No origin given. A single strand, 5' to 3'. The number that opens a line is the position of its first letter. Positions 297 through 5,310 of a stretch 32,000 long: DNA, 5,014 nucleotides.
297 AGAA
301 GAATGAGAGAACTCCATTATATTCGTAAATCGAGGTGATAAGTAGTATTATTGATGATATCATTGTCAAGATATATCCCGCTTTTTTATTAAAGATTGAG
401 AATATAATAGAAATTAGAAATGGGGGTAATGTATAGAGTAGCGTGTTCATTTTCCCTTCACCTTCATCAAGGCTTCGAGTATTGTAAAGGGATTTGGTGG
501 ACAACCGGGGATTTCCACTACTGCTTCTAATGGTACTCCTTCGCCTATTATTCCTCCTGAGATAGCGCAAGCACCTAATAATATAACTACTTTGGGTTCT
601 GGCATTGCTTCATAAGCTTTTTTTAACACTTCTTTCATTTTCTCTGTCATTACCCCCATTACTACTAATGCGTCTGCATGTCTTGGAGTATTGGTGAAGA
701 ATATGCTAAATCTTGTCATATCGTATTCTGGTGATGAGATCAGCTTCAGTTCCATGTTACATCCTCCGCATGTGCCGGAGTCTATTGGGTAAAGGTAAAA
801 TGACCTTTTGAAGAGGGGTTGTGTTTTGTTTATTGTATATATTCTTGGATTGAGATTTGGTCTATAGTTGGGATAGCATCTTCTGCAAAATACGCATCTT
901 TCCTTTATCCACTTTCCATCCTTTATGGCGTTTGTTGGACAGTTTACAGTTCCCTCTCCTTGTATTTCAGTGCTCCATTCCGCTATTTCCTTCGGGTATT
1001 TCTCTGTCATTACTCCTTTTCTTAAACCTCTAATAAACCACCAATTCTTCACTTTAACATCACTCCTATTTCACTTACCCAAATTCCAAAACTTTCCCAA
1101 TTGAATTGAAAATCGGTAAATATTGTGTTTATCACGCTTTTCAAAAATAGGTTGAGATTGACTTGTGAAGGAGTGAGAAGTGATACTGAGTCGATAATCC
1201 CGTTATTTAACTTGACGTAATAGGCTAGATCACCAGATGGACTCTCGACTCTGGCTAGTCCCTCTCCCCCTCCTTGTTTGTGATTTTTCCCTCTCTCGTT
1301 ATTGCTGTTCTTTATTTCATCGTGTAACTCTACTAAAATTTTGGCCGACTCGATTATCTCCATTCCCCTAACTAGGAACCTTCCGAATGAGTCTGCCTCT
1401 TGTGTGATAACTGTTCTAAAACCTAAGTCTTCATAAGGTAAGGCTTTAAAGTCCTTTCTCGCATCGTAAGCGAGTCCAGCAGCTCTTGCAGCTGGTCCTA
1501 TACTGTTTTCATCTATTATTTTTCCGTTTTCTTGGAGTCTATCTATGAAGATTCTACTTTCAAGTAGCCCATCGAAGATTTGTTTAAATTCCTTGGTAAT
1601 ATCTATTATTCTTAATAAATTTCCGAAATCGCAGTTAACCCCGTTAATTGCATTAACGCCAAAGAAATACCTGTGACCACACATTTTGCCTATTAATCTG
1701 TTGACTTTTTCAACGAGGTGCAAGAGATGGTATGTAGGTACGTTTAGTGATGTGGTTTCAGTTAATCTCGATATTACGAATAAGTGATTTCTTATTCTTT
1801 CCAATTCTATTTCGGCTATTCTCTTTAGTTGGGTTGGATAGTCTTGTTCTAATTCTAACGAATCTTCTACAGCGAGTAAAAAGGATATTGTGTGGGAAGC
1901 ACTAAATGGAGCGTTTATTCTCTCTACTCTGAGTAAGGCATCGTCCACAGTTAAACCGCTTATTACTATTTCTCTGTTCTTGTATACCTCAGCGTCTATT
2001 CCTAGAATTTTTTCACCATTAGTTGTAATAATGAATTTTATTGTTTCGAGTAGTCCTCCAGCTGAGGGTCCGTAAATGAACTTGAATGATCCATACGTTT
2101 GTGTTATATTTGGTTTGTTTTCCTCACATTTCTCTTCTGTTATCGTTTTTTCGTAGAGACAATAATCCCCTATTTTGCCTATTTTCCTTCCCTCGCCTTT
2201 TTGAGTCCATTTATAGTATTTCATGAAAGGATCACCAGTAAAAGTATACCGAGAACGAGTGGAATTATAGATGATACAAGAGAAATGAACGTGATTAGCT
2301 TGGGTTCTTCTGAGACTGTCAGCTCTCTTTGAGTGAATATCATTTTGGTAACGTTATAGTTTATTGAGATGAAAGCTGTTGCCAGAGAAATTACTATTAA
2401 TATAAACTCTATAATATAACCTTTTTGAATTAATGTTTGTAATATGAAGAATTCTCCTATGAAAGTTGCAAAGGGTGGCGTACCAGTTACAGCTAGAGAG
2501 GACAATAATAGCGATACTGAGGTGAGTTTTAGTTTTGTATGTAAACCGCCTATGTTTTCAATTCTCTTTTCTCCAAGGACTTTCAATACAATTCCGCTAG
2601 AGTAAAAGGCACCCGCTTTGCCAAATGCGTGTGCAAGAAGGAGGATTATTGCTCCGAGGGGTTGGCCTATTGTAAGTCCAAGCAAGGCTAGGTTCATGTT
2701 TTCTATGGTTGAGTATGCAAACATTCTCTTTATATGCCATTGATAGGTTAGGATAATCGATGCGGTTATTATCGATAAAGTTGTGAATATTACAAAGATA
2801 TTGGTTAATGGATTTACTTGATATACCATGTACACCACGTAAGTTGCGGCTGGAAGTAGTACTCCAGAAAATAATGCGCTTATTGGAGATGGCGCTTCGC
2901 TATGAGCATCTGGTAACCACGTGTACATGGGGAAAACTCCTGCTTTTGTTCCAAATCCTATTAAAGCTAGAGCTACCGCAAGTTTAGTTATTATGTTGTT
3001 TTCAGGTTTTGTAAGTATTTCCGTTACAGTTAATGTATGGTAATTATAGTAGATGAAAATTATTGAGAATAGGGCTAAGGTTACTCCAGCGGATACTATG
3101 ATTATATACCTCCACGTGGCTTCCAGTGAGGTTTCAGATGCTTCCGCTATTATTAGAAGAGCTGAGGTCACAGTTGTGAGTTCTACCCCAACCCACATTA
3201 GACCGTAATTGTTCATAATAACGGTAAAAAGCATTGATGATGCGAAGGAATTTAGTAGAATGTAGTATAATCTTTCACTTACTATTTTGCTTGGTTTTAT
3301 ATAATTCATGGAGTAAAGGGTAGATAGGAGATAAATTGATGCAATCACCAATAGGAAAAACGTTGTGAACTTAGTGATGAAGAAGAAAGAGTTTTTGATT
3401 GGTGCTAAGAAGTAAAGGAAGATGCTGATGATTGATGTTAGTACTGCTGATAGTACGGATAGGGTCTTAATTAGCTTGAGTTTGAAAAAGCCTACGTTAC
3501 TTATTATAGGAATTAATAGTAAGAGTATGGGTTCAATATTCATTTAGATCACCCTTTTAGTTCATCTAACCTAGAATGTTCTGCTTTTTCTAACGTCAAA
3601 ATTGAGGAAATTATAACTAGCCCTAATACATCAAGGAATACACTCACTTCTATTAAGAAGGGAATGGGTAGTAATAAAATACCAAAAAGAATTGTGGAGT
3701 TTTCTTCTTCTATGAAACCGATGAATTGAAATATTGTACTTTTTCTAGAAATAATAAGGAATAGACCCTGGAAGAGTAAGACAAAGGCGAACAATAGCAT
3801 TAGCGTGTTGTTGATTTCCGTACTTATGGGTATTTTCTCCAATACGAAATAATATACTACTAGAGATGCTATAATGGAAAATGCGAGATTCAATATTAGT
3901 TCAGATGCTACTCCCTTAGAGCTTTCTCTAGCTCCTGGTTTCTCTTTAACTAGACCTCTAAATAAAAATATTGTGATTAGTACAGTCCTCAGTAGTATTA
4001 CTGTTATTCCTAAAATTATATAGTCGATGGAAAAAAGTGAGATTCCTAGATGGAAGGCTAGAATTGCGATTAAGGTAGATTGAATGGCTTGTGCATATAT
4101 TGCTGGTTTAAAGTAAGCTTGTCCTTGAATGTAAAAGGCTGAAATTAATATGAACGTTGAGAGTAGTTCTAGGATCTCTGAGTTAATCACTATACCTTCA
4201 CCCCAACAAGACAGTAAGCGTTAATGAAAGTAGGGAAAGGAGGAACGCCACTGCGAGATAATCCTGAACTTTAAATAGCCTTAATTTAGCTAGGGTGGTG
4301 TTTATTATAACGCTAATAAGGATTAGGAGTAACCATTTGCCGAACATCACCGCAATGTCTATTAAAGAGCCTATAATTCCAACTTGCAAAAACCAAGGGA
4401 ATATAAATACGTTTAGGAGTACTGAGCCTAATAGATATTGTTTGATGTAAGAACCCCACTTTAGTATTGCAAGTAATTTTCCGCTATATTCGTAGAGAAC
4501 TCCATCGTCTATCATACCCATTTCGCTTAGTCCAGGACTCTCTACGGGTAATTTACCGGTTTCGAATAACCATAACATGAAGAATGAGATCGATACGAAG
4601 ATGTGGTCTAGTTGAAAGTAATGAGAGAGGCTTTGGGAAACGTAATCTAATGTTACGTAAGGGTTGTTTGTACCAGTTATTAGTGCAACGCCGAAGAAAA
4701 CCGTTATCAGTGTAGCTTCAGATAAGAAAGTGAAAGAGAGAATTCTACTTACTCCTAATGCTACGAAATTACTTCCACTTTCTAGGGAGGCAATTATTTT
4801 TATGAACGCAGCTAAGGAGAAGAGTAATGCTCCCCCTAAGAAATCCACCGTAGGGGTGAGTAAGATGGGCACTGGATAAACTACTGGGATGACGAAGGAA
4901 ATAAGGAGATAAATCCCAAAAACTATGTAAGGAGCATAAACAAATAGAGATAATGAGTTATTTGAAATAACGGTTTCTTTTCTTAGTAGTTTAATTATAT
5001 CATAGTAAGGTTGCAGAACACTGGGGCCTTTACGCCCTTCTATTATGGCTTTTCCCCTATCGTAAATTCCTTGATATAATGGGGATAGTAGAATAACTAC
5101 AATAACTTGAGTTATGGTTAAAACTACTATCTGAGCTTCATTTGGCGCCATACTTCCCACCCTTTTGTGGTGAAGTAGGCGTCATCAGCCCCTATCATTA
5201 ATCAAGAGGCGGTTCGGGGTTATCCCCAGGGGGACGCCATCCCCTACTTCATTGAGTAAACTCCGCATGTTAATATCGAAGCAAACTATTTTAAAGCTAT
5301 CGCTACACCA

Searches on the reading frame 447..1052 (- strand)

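Call 49: search_protein_families(library=pfam, proteins=[window:447-1052:-], max_evalue=0.001)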
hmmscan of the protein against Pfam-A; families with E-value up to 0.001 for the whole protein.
window:447-1052:- (201 aa): 1 family
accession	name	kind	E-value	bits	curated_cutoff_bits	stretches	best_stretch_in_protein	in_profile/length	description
PF01058.29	Oxidored_q6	-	5.8e-25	87.9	27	1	95-197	1-127/128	NADH ubiquinone oxidoreductase, 20 Kd subunit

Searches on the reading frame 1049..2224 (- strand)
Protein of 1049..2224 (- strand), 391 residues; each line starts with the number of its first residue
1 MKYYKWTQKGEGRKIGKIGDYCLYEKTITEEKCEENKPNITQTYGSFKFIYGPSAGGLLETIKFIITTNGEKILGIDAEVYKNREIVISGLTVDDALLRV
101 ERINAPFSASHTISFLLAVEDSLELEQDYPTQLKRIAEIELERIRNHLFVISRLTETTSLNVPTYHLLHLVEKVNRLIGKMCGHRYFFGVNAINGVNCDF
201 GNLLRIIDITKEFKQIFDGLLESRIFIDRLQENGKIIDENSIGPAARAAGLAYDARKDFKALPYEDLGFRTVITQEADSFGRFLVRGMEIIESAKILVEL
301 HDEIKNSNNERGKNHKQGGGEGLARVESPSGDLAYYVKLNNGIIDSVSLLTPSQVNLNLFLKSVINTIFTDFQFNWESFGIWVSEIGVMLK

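Call 49: search_protein_families(library=pfam, proteins=[window:1049-2224:-], max_evalue=0.001)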
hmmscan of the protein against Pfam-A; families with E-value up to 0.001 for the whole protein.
window:1049-2224:- (391 aa): 1 family
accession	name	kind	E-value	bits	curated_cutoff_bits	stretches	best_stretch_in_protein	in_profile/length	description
PF00346.24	Complex1_49kDa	-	7.7e-21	74.8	24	1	171-308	15-163/271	Respiratory-chain NADH dehydrogenase, 49 Kd subunit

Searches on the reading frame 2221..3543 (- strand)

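Call 49: search_protein_families(library=pfam, proteins=[window:2221-3543:-], max_evalue=0.001)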
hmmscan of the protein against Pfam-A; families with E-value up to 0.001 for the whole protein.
window:2221-3543:- (440 aa): 1 family
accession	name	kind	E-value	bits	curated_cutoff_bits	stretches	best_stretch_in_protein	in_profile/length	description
PF00361.26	Proton_antipo_M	-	6.1e-44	150.8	21.5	1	112-384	3-288/294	NADH:quinone oxidoreductase/Mrp antiporter, TM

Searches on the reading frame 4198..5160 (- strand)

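Call 49: search_protein_families(library=pfam, proteins=[window:4198-5160:-], max_evalue=0.001)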
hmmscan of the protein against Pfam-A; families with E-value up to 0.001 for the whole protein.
window:4198-5160:- (320 aa): 1 family
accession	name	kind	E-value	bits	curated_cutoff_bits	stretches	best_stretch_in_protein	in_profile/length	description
PF00146.26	NADHdh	-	9.9e-32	110.9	27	1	17-316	4-297/298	NADH dehydrogenase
